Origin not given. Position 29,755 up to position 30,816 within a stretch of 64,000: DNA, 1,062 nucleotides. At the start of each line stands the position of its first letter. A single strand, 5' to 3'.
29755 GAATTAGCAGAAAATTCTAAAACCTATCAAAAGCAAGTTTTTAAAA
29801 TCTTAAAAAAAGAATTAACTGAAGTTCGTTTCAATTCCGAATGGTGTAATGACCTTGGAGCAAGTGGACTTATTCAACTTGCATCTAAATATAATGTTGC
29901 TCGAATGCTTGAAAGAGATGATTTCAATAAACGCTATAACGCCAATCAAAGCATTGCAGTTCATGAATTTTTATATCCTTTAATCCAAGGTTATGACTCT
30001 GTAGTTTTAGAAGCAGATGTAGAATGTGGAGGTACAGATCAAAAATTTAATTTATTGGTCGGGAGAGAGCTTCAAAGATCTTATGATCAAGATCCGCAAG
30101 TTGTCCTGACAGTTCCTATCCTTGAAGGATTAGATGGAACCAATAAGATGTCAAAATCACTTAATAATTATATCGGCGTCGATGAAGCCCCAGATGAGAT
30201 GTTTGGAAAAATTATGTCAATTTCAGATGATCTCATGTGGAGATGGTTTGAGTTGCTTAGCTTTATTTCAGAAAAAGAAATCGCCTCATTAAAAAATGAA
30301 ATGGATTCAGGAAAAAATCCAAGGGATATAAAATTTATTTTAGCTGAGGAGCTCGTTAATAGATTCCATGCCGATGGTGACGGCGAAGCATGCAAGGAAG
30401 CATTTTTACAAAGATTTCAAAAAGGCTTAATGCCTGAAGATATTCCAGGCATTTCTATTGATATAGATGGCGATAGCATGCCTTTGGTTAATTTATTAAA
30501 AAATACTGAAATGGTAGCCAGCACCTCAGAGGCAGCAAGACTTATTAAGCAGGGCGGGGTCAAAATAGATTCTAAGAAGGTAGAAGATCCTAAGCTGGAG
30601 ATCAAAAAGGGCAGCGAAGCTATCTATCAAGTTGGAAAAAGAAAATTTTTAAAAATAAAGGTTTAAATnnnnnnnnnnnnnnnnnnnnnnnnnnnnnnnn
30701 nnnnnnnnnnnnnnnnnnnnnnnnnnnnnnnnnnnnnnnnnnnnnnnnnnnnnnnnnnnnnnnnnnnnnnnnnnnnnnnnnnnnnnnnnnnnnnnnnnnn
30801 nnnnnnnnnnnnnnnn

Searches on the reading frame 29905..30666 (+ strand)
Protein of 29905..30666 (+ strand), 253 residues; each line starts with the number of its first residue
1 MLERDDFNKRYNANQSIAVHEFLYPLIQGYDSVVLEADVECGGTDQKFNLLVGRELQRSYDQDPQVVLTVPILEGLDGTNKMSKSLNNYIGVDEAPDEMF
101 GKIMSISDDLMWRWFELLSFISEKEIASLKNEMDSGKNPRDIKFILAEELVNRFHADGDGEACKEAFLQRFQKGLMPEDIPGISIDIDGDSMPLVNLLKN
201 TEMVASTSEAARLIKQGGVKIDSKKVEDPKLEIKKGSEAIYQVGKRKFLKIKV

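Call 84: search_protein_families(library=pfam, proteins=[window:29905-30666:+], max_evalue=0.0001)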
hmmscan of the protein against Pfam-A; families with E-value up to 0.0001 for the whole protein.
window:29905-30666:+ (253 aa): 3 families
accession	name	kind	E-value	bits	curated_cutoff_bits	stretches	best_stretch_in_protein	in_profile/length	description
PF00579.31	tRNA-synt_1b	-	7.6e-45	153.9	21.1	1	1-171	115-291/292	tRNA synthetases class I (W and Y)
PF01479.30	S4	-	3.2e-09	36.8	22.8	1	192-237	1-46/48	S4 domain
PF22421.1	SYY_C-terminal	-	5.7e-06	26.6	27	1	178-237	7-64/83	Tyrosine--tRNA ligase SYY-like C-terminal domain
